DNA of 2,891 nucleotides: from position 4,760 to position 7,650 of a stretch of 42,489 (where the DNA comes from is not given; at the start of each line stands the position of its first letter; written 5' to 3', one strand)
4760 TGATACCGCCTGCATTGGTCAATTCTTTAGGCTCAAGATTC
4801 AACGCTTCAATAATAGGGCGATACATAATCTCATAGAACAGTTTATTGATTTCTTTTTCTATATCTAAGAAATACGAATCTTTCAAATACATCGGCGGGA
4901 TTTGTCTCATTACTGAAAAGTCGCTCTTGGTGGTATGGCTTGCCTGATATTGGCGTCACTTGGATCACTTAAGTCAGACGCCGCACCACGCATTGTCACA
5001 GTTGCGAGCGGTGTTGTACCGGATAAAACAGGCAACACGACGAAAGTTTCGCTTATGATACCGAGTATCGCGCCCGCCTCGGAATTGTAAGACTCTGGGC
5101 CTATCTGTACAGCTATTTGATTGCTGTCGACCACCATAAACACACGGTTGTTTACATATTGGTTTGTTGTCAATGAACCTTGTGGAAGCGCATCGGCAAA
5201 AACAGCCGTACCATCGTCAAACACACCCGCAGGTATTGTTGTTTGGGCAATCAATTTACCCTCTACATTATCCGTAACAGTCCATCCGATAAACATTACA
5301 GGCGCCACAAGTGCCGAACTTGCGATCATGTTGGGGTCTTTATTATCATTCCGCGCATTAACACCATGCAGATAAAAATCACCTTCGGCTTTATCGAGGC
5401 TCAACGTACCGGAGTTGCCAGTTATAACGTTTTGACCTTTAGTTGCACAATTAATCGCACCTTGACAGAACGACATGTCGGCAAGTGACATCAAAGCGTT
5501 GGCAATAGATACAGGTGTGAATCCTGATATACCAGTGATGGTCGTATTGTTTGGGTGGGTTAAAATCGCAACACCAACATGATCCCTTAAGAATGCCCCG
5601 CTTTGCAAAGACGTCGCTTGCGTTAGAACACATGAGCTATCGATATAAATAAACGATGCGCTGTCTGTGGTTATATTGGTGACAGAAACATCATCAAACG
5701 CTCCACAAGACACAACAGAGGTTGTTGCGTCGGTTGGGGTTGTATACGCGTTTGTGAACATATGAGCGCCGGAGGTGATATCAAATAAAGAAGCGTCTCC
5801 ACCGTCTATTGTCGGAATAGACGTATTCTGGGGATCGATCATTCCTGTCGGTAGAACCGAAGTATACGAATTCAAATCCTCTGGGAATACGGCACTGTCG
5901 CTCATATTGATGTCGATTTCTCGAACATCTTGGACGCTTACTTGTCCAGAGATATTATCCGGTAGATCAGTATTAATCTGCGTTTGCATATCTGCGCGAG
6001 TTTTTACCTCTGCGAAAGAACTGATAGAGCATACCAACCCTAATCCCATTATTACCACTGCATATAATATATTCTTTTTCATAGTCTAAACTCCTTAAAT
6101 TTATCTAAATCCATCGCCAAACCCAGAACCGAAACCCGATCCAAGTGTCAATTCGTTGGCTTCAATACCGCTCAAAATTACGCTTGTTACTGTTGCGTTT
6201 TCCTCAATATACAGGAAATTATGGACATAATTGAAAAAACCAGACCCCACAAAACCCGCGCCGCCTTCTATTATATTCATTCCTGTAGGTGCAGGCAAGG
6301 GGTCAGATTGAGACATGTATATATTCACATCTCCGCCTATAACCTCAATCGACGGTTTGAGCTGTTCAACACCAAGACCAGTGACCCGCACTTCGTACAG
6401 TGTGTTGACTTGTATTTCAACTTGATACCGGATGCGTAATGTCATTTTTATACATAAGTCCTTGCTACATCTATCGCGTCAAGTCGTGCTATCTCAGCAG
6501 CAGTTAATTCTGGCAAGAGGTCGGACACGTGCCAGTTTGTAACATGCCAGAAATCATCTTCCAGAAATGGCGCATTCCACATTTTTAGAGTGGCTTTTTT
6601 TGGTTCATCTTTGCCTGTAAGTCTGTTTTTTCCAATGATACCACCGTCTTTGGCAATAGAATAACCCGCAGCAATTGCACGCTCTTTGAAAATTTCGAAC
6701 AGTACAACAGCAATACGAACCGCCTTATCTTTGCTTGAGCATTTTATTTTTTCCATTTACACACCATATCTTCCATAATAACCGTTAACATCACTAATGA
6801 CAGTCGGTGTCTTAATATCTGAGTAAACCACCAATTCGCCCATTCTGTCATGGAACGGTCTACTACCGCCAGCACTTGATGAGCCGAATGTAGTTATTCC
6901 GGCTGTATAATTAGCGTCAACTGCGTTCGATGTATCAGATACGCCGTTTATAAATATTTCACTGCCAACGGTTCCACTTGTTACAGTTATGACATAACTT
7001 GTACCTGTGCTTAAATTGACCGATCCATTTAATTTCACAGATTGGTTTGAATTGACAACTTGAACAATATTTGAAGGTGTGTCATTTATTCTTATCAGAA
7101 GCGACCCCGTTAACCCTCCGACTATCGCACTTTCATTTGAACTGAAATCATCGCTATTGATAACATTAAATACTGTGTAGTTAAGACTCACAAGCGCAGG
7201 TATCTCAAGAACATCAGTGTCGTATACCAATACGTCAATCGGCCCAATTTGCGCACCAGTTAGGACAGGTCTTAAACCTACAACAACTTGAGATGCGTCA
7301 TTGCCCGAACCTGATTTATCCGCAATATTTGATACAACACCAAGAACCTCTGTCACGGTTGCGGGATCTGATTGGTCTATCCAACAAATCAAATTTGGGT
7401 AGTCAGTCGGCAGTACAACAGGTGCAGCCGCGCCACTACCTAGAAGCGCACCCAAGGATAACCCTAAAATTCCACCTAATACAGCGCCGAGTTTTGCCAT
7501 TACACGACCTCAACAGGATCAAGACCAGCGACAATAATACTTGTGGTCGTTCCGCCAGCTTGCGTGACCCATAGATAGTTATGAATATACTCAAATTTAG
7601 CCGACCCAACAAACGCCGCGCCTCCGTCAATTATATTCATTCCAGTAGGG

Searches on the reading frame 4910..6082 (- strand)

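Call 76: search_protein_families(library=phrogs, proteins=[window:4910-6082:-], max_evalue=0.001)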
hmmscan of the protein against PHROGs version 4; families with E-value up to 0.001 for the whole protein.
window:4910-6082:- (390 aa): 1 family
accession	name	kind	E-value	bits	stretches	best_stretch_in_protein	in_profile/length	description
phrog_5668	-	tail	3.4e-05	22.7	1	91-349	414-652/1567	tail fiber protein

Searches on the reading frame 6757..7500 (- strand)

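Call 76: search_protein_families(library=phrogs, proteins=[window:6757-7500:-], max_evalue=0.001)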
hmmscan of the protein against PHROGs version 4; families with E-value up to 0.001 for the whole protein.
window:6757-7500:- (247 aa): 1 family
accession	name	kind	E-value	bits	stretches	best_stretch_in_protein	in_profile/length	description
phrog_10356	-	head and packaging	3.3e-06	26.5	1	33-243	384-619/852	virion structural protein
